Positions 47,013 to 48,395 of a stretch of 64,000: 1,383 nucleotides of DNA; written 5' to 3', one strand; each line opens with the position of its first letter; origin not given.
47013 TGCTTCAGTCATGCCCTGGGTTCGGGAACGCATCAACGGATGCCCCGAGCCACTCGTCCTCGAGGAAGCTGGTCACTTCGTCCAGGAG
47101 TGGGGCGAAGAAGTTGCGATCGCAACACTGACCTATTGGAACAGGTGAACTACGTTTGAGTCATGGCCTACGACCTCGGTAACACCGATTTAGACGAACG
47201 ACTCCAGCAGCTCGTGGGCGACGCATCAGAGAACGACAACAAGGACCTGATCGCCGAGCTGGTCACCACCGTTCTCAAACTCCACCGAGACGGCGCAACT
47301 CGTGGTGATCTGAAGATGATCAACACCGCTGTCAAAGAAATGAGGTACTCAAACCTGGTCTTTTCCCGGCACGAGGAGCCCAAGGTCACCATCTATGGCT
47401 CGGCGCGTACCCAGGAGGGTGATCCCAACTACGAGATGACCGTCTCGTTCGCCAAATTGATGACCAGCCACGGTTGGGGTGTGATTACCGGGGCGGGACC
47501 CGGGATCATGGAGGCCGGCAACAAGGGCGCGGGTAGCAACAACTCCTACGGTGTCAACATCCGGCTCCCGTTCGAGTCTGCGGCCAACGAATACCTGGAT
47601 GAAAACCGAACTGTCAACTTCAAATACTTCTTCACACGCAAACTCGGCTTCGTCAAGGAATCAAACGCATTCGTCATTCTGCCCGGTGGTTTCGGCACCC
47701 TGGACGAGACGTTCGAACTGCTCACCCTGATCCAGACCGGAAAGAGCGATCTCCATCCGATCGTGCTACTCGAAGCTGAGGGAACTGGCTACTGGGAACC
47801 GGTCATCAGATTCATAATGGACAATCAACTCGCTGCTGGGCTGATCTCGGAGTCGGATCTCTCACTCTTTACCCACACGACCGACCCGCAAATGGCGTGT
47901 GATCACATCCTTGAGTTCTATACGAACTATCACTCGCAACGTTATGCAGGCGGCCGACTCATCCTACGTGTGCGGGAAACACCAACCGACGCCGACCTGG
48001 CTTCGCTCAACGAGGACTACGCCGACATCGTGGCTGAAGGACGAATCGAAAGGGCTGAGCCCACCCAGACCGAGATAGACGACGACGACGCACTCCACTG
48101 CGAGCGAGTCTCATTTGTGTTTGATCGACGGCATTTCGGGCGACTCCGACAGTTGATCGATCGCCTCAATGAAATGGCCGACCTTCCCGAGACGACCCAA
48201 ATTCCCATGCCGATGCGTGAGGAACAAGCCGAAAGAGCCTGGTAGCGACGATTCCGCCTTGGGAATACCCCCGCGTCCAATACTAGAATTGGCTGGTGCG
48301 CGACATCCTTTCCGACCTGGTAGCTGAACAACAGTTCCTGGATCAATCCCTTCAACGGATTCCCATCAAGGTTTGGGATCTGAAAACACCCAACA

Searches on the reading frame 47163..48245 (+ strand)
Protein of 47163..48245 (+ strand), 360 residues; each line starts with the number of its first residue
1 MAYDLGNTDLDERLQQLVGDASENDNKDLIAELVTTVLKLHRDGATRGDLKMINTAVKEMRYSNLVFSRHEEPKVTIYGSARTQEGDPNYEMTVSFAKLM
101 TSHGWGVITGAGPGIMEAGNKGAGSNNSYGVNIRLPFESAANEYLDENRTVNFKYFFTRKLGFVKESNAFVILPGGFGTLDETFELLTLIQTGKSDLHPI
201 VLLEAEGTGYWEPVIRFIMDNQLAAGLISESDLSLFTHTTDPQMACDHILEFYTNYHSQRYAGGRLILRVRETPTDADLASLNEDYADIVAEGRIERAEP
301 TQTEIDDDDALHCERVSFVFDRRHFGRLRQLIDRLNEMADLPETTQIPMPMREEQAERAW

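Call 73: search_protein_families(library=pfam, proteins=[window:47163-48245:+], max_evalue=0.00001)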
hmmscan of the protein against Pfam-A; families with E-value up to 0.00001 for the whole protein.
window:47163-48245:+ (360 aa): 2 families
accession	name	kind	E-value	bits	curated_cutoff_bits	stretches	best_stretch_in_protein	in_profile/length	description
PF03641.19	Lysine_decarbox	-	4e-27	95.4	27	1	116-248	1-130/131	Possible lysine decarboxylase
PF18306.6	LDcluster4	-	2e-09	37.7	26.3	1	74-183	3-110/151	SLOG cluster4 family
